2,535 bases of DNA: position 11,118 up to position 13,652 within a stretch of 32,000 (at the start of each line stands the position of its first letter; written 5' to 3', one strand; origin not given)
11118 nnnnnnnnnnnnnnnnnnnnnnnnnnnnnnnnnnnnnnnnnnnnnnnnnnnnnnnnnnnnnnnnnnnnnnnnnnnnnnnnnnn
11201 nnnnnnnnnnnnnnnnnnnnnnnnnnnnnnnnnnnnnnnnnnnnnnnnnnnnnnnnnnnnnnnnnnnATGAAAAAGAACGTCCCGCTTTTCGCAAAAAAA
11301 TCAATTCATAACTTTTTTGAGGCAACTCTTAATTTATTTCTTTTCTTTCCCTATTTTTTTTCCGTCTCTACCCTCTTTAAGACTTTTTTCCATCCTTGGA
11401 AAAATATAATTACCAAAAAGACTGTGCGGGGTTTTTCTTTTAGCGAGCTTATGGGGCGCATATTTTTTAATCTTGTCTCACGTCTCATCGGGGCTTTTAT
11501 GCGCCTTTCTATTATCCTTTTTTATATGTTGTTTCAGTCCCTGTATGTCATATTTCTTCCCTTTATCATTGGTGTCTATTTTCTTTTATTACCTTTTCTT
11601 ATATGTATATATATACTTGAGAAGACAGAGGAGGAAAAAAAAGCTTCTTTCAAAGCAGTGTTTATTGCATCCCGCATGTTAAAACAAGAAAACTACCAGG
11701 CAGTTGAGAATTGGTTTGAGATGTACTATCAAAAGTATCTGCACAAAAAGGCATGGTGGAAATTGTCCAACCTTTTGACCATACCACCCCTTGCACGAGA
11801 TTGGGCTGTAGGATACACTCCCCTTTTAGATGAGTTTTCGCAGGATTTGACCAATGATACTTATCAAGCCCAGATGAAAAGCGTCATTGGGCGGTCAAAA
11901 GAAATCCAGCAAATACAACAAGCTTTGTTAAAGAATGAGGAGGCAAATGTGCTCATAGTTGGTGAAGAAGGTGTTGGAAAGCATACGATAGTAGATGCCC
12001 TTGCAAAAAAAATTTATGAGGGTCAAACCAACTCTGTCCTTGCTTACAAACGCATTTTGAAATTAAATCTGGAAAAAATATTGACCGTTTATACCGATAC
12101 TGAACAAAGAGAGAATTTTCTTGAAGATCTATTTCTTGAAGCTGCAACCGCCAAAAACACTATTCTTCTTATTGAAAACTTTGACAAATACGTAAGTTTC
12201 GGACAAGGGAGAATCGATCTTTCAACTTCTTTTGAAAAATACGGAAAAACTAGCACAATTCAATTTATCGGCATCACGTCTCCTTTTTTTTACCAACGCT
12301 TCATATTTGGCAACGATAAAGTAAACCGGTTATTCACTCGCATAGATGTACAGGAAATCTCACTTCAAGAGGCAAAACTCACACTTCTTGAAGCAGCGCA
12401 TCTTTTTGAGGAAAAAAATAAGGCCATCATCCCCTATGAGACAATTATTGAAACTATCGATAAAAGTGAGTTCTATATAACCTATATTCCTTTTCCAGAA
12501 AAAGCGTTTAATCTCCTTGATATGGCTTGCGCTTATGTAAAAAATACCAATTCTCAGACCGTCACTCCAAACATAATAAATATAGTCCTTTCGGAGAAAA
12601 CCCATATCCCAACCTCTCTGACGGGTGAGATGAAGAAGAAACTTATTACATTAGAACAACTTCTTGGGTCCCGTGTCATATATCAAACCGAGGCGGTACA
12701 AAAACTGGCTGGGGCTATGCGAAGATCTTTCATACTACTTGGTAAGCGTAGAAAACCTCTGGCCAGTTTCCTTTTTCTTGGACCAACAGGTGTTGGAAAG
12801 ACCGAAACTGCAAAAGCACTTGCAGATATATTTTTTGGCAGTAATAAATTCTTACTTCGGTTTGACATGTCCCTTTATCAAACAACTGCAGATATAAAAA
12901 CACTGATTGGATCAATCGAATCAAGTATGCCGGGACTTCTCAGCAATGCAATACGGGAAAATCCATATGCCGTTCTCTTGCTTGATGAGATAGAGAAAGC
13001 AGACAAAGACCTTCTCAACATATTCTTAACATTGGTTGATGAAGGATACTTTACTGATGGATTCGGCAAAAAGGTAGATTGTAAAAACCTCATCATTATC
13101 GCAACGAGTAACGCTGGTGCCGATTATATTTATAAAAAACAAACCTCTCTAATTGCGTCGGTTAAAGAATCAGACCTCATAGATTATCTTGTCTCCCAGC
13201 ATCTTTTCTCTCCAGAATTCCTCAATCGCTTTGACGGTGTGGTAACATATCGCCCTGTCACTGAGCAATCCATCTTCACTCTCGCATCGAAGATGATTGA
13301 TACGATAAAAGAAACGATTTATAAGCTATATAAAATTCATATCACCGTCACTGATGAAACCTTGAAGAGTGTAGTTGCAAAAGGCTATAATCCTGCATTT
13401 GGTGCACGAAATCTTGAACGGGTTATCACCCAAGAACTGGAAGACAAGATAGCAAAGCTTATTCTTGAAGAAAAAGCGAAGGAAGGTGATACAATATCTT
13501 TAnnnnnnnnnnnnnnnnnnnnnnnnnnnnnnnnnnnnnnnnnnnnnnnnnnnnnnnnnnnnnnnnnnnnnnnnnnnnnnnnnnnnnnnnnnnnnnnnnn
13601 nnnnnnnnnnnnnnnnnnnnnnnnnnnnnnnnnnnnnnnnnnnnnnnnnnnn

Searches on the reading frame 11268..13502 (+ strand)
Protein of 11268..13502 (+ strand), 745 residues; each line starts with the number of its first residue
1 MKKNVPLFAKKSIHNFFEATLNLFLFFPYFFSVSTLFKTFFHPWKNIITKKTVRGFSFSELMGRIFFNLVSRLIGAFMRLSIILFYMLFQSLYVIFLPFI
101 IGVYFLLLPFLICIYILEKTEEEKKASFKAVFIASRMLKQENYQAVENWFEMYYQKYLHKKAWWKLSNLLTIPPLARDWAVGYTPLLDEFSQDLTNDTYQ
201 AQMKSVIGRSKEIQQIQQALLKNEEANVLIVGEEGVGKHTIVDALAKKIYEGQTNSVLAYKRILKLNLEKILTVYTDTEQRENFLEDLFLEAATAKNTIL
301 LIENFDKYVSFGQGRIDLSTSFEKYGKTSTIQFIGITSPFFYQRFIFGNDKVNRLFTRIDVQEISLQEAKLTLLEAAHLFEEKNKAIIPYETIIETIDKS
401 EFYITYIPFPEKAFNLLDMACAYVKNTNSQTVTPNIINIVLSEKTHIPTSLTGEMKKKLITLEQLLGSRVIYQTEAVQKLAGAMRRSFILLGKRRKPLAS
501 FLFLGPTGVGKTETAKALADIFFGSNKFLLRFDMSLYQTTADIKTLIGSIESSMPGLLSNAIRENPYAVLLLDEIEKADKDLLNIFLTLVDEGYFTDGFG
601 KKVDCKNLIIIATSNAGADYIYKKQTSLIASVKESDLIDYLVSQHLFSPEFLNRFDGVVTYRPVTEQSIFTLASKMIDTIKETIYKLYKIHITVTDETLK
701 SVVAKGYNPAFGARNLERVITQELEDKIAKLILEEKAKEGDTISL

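Call 3: search_protein_families(library=pfam, proteins=[window:11268-13502:+], max_evalue=0.01)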
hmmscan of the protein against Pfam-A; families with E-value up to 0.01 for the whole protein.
window:11268-13502:+ (745 aa): 30 families (the best 25 are shown)
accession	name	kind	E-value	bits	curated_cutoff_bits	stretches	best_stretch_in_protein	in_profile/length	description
PF07724.20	AAA_2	-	4.5e-42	144.4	27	1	496-656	1-164/166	AAA domain (Cdc48 subfamily)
PF10431.15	ClpB_D2-small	-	2.2e-18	66.5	21.9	1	666-744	3-80/81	C-terminal, D2-small domain, of ClpB protein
PF07728.20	AAA_5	-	2.2e-16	60.6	22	1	501-617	2-124/139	AAA domain (dynein-related subfamily)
PF00004.35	AAA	-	1.7e-15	58.1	21.2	2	502-616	2-110/131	ATPase family associated with various cellular activities (AAA)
PF13191.12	AAA_16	-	3.5e-10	41.1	32.6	1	206-291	2-85/167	AAA ATPase domain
PF00158.32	Sigma54_activat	-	6.4e-09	36.2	20.2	2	497-616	21-144/168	Sigma-54 interaction domain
PF20030.5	bpMoxR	-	2e-06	27.4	27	1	501-616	34-146/205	MoxR domain in the MoxR-vWA-beta-propeller ternary systems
PF13479.12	AAA_24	-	2.4e-06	28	27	1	501-581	5-79/195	AAA domain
PF13401.12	AAA_22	-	3.1e-06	28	27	1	502-591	9-109/130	AAA domain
PF20720.3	nSTAND3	-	3.1e-06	27.4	27.2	1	213-289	7-74/155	Novel STAND NTPase 3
PF12775.13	AAA_7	-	3.2e-06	27.2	25.8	0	220-253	28-61/181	P-loop containing dynein motor region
PF13173.12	AAA_14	-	3.3e-06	27.6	27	0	227-302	4-68/129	AAA domain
PF13555.12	AAA_29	-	5.2e-06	26.5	27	1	217-246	15-43/61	P-loop containing region of AAA domain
PF14532.12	Sigma54_activ_2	-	1.8e-05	25.4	25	1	207-316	1-89/138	Sigma-54 interaction domain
PF17871.7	AAA_lid_9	-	5.2e-05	23.5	22.8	1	373-432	9-68/104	AAA lid domain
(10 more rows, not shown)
